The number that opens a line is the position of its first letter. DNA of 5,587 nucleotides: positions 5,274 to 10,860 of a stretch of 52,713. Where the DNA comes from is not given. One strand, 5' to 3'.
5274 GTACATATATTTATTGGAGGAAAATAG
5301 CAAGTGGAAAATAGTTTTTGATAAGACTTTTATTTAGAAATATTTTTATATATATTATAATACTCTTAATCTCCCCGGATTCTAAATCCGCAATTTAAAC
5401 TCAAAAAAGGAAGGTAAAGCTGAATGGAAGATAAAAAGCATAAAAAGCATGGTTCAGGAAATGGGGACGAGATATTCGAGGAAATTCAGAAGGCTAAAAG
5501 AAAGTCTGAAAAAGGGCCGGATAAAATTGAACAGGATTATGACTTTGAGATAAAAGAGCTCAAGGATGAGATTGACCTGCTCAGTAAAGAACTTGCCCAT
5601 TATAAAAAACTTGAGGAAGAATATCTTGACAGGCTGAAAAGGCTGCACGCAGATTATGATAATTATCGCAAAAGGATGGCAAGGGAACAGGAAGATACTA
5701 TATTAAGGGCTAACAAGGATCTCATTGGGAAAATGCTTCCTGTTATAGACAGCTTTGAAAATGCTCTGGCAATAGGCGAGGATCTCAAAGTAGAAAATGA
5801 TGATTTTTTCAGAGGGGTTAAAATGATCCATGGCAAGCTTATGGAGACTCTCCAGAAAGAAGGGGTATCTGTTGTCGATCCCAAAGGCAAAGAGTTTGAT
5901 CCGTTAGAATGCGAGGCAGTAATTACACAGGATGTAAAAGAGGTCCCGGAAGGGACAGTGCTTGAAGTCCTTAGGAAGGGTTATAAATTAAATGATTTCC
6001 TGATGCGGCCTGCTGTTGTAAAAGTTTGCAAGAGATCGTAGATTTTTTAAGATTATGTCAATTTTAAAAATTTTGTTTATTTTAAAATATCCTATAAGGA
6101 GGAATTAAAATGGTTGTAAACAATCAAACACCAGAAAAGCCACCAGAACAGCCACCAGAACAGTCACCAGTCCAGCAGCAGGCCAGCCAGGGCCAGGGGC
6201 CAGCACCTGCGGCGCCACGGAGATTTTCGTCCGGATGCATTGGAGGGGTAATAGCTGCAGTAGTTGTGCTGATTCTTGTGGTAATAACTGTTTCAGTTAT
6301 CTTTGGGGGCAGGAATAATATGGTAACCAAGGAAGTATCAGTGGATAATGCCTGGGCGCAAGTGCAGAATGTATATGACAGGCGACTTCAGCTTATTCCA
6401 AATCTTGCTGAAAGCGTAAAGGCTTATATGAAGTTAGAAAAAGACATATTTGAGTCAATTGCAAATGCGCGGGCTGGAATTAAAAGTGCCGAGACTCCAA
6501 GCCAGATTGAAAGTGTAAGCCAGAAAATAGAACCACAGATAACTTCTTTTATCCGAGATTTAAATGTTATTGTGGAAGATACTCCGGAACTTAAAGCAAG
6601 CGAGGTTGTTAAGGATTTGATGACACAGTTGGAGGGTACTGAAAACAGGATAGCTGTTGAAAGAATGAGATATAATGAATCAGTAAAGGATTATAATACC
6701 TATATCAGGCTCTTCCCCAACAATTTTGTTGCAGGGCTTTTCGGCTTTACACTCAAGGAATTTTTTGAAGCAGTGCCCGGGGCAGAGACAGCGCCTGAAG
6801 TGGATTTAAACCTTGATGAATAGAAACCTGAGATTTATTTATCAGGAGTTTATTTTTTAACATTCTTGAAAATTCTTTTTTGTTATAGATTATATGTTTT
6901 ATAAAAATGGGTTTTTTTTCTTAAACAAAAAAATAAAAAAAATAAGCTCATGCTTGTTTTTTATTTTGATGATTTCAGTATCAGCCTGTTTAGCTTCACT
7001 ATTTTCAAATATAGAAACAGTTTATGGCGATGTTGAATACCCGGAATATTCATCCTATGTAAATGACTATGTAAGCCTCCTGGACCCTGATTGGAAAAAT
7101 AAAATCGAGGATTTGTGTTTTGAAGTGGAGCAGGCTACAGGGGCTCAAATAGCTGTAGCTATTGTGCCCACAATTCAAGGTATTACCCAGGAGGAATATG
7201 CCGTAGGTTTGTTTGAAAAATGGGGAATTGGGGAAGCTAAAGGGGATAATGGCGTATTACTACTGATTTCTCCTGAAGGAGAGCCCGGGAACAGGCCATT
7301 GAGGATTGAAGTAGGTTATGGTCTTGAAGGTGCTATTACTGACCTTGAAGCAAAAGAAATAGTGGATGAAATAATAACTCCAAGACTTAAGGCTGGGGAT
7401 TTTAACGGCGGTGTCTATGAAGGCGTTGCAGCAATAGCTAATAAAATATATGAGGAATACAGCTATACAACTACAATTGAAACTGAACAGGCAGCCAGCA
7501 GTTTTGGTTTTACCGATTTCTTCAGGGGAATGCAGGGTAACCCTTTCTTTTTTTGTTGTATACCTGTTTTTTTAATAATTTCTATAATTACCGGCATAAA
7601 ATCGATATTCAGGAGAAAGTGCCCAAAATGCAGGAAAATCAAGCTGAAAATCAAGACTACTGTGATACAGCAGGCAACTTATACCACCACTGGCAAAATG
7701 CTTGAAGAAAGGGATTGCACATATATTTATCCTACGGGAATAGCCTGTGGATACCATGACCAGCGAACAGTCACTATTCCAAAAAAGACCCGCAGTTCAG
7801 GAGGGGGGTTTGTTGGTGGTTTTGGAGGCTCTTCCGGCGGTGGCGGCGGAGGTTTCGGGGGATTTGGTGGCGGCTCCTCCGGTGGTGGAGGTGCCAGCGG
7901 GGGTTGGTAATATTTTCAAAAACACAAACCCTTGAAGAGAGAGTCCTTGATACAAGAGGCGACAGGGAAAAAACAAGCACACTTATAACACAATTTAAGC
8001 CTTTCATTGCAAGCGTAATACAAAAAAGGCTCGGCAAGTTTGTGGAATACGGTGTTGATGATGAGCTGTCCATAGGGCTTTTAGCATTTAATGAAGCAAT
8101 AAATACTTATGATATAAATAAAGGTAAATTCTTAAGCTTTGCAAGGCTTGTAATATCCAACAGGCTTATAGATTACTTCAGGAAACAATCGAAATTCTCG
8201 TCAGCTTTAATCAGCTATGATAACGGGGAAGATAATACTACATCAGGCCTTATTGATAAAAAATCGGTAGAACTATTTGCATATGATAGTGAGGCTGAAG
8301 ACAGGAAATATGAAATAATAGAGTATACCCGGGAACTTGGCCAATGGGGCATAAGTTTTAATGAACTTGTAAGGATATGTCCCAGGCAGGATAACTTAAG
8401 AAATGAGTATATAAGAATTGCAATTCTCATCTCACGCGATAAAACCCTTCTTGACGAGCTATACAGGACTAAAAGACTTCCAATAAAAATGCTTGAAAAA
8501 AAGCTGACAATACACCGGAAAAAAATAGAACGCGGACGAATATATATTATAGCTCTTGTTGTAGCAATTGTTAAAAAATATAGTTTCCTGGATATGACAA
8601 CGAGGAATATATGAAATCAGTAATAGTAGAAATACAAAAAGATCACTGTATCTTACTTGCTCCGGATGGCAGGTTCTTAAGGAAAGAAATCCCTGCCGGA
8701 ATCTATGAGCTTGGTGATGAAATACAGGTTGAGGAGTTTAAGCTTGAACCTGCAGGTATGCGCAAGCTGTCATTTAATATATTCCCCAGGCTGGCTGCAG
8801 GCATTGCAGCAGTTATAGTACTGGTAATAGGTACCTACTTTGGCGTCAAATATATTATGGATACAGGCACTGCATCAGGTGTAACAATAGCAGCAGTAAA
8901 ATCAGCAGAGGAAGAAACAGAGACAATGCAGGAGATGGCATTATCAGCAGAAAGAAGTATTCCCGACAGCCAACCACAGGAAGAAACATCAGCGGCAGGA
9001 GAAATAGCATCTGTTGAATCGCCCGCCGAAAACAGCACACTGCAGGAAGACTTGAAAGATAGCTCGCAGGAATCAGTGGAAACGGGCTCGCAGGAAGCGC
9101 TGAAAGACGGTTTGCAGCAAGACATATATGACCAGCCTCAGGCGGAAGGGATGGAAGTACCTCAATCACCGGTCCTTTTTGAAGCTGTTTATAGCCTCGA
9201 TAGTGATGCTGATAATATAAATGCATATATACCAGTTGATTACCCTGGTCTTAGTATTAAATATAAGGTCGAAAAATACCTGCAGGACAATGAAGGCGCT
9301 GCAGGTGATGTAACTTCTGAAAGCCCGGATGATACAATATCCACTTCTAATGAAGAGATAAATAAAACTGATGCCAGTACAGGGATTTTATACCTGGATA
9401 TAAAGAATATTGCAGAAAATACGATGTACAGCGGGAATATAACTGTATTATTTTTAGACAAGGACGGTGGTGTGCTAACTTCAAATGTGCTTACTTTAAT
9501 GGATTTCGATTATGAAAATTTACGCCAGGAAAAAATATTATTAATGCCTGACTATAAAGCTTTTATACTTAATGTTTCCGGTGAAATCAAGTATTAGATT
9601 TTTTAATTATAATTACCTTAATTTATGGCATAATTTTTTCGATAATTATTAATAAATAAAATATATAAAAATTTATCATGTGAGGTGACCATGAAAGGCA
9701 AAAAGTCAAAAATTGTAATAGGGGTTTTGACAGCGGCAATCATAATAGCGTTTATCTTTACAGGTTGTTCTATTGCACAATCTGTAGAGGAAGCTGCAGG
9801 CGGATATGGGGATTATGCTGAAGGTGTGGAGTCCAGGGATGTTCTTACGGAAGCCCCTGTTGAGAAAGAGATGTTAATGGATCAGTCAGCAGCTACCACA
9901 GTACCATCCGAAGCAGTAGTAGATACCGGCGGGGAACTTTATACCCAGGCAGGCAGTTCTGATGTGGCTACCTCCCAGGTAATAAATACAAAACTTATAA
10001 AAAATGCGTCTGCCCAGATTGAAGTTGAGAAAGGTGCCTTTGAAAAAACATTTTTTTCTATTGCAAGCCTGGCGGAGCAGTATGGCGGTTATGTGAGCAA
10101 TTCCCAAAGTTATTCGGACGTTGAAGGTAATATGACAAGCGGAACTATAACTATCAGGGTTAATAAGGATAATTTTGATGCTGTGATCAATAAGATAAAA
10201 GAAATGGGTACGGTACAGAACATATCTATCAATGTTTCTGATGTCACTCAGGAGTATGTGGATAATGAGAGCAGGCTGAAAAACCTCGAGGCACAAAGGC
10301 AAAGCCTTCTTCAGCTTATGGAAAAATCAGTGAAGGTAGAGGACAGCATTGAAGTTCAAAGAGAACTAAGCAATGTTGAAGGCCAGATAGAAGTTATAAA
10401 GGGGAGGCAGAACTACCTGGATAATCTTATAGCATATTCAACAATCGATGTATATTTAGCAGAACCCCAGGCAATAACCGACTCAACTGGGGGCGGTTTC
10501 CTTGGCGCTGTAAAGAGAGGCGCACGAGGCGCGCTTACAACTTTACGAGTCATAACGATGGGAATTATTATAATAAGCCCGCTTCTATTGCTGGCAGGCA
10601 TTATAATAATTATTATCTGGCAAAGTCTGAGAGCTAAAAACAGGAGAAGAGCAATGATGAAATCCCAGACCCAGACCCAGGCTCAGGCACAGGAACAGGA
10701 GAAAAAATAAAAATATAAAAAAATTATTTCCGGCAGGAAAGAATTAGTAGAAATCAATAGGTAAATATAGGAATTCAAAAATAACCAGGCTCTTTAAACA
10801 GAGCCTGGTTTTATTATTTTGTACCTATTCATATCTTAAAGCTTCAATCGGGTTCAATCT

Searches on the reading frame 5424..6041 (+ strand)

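Call 56: search_protein_families(library=pfam, proteins=[window:5424-6041:+], max_evalue=0.0001)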
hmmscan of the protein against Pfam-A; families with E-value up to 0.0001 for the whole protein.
window:5424-6041:+ (205 aa): 1 family
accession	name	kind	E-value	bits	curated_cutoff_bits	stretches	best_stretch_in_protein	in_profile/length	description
PF01025.24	GrpE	-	2.2e-43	148.2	25.8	1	43-203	6-165/165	GrpE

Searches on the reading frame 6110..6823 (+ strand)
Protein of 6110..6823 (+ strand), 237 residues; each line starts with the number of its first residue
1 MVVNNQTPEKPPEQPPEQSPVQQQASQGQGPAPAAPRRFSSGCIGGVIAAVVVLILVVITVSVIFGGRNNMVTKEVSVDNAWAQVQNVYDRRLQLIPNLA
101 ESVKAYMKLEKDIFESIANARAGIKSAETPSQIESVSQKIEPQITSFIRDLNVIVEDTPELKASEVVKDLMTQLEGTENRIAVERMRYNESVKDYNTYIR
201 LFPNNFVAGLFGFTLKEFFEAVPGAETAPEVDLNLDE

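Call 56: search_protein_families(library=pfam, proteins=[window:6110-6823:+], max_evalue=0.0001)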
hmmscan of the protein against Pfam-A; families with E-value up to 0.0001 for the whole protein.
window:6110-6823:+ (237 aa): 1 family
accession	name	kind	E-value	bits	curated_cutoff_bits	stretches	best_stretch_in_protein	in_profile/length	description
PF04011.17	LemA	-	6.1e-48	162.9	26.2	1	81-232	1-148/149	LemA family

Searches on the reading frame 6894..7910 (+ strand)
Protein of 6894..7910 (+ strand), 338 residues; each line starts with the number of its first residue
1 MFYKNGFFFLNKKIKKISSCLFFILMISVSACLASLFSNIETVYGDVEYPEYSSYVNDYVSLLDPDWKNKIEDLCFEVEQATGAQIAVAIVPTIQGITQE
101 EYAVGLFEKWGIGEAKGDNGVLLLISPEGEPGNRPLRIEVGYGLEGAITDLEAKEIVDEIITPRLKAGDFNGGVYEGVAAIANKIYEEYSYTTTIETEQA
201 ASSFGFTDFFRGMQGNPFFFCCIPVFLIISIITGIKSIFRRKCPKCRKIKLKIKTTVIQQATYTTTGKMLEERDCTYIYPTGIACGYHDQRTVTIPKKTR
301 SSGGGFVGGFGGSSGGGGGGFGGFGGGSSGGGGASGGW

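Call 56: search_protein_families(library=pfam, proteins=[window:6894-7910:+], max_evalue=0.0001)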
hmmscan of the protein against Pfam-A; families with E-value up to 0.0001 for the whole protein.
window:6894-7910:+ (338 aa): 1 family
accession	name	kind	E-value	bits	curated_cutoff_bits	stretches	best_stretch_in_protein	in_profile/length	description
PF04536.20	TPM_phosphatase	-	1.4e-37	128.9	22.1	1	56-183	1-124/125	TPM domain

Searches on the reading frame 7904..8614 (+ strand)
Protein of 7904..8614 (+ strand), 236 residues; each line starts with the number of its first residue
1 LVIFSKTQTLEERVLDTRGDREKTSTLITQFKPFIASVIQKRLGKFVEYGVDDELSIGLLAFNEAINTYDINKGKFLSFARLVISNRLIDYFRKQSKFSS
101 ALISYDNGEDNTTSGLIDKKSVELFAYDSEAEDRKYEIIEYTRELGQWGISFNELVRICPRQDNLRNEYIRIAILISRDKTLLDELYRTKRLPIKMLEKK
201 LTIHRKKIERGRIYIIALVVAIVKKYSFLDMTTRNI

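Call 56: search_protein_families(library=pfam, proteins=[window:7904-8614:+], max_evalue=0.0001)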
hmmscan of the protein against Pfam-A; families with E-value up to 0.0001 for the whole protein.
window:7904-8614:+ (236 aa): 1 family
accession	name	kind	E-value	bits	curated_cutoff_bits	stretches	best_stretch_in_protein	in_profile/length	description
PF04542.20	Sigma70_r2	-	4.1e-09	36.6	24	1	27-97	1-70/71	Sigma-70 region 2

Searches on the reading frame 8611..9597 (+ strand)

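Call 56: search_protein_families(library=pfam, proteins=[window:8611-9597:+], max_evalue=0.0001)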
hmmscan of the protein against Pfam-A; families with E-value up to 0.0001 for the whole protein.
window:8611-9597:+ (328 aa): 1 family
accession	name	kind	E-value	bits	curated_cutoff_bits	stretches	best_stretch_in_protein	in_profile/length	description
PF12791.13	RsgI_N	-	1.8e-07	31.4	25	1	4-40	5-39/40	Anti-sigma factor N-terminus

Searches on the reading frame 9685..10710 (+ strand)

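Call 57: search_protein_families(library=pfam, proteins=[window:9685-10710:+], max_evalue=0.0001)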
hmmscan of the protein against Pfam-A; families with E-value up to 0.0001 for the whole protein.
window:9685-10710:+ (341 aa): 1 family
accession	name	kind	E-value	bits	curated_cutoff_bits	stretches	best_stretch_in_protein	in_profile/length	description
PF14257.11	DUF4349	-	1.2e-57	195.1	27.7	1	103-312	2-212/213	Domain of unknown function (DUF4349)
